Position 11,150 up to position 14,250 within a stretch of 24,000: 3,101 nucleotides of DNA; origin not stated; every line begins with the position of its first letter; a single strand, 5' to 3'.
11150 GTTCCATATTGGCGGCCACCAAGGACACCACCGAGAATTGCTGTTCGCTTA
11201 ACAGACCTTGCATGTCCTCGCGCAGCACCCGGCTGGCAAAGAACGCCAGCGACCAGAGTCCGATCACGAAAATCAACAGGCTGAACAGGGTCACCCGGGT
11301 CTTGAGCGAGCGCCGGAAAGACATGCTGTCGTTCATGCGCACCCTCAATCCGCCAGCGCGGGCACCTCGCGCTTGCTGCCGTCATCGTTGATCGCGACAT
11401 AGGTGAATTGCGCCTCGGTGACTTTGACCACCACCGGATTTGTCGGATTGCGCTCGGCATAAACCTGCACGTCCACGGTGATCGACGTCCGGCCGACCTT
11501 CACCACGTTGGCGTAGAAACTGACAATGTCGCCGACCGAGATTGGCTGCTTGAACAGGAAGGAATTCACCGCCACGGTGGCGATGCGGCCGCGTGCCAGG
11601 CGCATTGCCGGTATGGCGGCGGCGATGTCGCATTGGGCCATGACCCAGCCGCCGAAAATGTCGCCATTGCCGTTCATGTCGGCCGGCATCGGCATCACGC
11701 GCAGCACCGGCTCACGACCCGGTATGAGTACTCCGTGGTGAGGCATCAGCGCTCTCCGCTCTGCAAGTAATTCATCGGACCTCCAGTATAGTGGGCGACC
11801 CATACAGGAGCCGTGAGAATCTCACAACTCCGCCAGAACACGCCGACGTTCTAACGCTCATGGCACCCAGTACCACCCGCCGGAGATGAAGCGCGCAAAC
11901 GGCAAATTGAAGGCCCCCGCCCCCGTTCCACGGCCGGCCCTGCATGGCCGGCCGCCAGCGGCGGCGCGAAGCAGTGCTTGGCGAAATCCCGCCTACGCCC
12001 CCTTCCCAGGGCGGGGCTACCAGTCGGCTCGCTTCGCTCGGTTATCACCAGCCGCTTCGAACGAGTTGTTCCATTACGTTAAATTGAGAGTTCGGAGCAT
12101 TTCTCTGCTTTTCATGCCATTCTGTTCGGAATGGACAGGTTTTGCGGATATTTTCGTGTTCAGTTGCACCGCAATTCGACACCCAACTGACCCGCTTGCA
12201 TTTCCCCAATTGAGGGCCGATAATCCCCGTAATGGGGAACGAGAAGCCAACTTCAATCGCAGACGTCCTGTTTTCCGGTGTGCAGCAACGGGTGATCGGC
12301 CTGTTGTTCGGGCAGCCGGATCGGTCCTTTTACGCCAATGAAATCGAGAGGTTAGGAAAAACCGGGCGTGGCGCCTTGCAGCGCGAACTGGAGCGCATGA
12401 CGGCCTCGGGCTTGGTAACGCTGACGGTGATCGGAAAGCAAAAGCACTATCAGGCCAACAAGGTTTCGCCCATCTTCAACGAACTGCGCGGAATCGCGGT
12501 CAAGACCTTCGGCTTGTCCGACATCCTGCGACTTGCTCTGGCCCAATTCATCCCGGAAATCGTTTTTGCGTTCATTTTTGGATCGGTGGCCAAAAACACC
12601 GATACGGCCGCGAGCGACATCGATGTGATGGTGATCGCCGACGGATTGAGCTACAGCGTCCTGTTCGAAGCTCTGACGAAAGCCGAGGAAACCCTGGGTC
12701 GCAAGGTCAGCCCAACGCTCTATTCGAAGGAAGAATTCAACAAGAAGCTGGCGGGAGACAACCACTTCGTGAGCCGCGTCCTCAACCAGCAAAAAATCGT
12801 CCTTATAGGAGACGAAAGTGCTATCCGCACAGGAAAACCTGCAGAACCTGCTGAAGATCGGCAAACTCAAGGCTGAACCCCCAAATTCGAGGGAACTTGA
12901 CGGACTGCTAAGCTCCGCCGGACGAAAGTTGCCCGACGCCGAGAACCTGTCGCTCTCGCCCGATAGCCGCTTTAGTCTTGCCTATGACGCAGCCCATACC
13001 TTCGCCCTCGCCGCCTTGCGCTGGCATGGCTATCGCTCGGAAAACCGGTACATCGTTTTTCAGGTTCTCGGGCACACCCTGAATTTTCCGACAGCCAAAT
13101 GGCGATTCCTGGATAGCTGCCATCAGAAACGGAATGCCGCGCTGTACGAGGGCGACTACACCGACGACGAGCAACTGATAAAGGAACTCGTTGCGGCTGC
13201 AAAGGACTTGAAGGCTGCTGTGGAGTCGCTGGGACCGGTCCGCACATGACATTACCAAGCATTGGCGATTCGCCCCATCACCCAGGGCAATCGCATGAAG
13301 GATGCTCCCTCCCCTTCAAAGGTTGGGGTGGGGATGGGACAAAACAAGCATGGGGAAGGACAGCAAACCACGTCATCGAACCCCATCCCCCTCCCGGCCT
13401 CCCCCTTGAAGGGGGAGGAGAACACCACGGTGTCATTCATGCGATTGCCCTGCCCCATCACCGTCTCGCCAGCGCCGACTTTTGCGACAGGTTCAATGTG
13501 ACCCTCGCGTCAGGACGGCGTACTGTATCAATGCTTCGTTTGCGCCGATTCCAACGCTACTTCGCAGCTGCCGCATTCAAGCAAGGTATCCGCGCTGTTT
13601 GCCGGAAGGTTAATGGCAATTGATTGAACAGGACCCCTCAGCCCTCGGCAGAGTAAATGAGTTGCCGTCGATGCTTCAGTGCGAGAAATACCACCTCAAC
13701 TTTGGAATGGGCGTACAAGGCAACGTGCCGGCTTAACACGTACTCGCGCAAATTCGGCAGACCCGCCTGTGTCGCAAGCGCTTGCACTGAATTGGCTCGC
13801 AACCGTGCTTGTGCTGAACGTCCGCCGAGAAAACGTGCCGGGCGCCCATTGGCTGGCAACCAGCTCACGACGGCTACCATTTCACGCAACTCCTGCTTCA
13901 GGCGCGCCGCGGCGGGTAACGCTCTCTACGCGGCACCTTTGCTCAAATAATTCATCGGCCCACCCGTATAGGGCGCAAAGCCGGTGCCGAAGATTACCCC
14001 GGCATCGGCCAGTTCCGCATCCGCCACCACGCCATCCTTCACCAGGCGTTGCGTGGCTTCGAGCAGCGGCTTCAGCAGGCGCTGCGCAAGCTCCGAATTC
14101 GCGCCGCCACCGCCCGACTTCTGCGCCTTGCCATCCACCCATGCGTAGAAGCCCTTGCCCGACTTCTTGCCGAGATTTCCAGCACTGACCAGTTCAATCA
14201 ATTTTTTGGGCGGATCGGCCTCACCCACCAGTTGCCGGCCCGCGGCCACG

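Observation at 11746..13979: Duplicated, synonymously diverged fadB 3' end brackets a 2.2-kb integrase-less islet that splits a beta-oxidation operon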

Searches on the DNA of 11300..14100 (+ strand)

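Call 61: search_rna_families(source=window, start=11300, end=14100, threshold=evalue, max_evalue=1)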
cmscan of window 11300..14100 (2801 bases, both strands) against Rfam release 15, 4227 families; matches with E-value up to 1: 1.
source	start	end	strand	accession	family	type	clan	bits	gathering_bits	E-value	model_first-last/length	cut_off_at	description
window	11904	11956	+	RF01519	CC0196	Gene; sRNA;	-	23.8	35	0.02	1-58/58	no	Caulobacter sRNA CC0196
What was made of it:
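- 11800..12098 (.): GC-rich non-coding filler made of dispersed REP-like repeats, plus a palindromic motif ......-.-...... (11813-11825). Only a sub-threshold Rfam hit, CC0196, 23.8 bits against a gathering score of 35 (call 61).
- Tried and rejected: Only a sub-threshold CC0196 hit fell in the GC-rich repeat (call 61).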

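Call 81: search_dna_similar(query=window:11800-13925:+, collection=plasmids, mode=distant, max_rows=8)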
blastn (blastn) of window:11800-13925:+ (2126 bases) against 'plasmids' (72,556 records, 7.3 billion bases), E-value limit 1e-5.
Records with a match: 5; places in all: 5; records where one place covers at least 80% of the query: 0.
Best place of each record, by identity: 60-80% 5.
By first word of the organism name: Burkholderia 2; uncultured 1; Cupriavidus 1; Bradyrhizobium 1.
By predicted mobility (MOB-suite, as given by PLSDB): non-mobilizable 3; conjugative 2.
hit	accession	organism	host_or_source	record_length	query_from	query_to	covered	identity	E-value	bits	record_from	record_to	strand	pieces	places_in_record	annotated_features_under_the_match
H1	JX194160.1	uncultured bacterium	-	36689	460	1335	41%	64.3%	1e-27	133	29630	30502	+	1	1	putative transcription regulator | hypothetical protein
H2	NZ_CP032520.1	Cupriavidus oxalaticus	cell culture,activated sludge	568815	1064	1281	10%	66.5%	6e-7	65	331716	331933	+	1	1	hypothetical protein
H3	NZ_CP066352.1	Bradyrhizobium japonicum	Glycine max,DNA isolated from pure ...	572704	769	844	4%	77.6%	8e-6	62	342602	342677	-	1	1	nucleotidyltransferase domain-containing protein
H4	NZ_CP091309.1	Burkholderia pyrrocinia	-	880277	128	202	4%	78.7%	6e-7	64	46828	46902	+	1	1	none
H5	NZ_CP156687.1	Burkholderia stagnalis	Bacterial cells,soils collected in ...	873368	128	202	4%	78.7%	6e-7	64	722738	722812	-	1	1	none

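Call 82: search_dna_similar(query=window:11800-13925:+, collection=phages, mode=distant, max_rows=5)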
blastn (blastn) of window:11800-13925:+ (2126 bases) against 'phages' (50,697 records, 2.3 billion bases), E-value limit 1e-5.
No match.
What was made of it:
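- Tried and rejected: There are only distant (64%) module relatives on a few plasmids and nothing in phages (calls 81, 82).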

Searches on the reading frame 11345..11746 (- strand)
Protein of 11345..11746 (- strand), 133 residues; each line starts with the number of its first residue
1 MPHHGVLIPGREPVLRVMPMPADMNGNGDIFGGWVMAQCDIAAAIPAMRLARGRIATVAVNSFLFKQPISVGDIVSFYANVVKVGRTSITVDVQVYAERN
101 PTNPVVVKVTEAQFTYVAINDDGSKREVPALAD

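Call 5: search_protein_families(library=pfam, proteins=[window:11345-11746:-], max_evalue=0.01)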
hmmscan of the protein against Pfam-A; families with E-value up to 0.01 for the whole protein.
window:11345-11746:- (133 aa): 2 families
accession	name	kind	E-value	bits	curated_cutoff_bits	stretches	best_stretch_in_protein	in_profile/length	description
PF03061.28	4HBT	-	4.2e-18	65.9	20.6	1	27-100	1-75/79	Thioesterase superfamily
PF13622.12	4HBT_3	-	7.4e-05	23.4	24.3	1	21-108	2-74/83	Acyl-CoA thioesterase N-terminal domain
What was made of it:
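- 11345..11746 (-): YciA-like acyl-CoA thioesterase (133 aa). In relatives it is the last, translationally coupled gene after fadB. Pfam 4HBT (call 5).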

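Call 20: search_protein_families(library=ncbifam, proteins=[window:11348-11746:-], max_evalue=0.01)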
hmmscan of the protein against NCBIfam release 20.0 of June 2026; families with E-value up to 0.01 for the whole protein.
window:11348-11746:- (133 aa): 3 families
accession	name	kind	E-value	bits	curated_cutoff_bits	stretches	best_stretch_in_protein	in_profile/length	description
NF007970.0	PRK10694.1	equivalog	1.3e-38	131.9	162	1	8-130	7-131/133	acyl-CoA thioester hydrolase YciA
NF052388.1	Lys_ferment_KAL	equivalog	0.00089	19.6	160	1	60-97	51-88/120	3-aminobutyryl-CoA ammonia lyase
TIGR00369.1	unchar_dom_1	domain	0.0017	18.5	36.6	1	23-100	28-105/117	hotdog fold thioesterase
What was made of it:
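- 11345..11746 (-): NCBIfam YciA 131.9 bits, below the equivalog cut-off of 162 (call 20).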

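Call 21: find_encoding_contigs(protein=window:11345-11746:-, flank=5000, max_places=10)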
Protein window:11345-11746:- (133 aa): 23 contigs read that carry it; 10 places shown.
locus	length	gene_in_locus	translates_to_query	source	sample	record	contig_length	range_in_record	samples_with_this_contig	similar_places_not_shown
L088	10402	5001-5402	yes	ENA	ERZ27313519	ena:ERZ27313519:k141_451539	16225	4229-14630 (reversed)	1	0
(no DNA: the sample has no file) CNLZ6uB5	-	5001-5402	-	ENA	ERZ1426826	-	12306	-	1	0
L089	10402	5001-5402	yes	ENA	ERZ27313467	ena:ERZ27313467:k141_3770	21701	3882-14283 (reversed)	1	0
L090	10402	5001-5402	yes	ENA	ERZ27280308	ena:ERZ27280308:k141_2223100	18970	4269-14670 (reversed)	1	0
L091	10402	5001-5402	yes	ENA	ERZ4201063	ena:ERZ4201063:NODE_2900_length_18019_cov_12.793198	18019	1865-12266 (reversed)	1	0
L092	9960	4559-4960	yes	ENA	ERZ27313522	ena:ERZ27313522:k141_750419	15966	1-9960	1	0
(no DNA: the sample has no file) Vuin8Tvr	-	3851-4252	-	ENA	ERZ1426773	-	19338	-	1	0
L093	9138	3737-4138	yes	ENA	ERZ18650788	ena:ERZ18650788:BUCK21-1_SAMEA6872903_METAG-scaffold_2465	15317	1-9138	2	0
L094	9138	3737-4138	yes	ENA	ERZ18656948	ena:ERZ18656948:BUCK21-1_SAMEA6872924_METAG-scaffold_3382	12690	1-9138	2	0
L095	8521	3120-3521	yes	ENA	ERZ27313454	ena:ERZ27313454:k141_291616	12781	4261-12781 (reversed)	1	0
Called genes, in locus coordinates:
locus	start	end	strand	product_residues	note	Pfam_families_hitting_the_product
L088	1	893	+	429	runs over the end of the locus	PF00108:Thiolase_N, PF00109:ketoacyl-synt (faint), PF02803:Thiolase_C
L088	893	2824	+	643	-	PF00378:ECH_1, PF16113:ECH_2, PF02737:3HCDH_N, PF00725:3HCDH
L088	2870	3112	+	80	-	-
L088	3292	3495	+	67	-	-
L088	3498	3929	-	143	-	-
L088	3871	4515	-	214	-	PF01909:NTP_transf_2 (weak), PF18765:Polbeta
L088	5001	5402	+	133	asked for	PF03061:4HBT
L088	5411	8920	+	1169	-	PF02743:dCache_1, PF08448:PAS_4 (faint), PF13426:PAS_9 (weak), PF00512:HisKA, PF02518:HATPase_c, PF00072:Response_reg, PF01627:Hpt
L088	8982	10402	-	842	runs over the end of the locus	PF11845:Tll0287-like, PF00672:HAMP, PF00512:HisKA, PF02518:HATPase_c, PF00072:Response_reg, PF01627:Hpt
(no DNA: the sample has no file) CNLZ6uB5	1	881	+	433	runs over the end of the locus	PF00108:Thiolase_N, PF00109:ketoacyl-synt (faint), PF02803:Thiolase_C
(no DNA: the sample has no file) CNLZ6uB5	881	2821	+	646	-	PF00378:ECH_1, PF16113:ECH_2, PF02737:3HCDH_N, PF00725:3HCDH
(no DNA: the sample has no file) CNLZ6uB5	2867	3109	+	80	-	-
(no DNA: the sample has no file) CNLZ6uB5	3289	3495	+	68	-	-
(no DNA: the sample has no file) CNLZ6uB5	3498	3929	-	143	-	-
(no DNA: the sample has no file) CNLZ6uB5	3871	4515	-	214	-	PF01909:NTP_transf_2 (weak), PF18765:Polbeta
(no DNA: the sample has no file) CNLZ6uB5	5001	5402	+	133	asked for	PF03061:4HBT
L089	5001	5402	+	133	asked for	PF03061:4HBT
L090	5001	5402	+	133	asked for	PF03061:4HBT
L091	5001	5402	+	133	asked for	PF03061:4HBT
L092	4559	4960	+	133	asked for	PF03061:4HBT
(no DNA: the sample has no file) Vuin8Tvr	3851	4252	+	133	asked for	PF03061:4HBT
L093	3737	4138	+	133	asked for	PF03061:4HBT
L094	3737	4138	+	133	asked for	PF03061:4HBT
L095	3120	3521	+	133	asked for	PF03061:4HBT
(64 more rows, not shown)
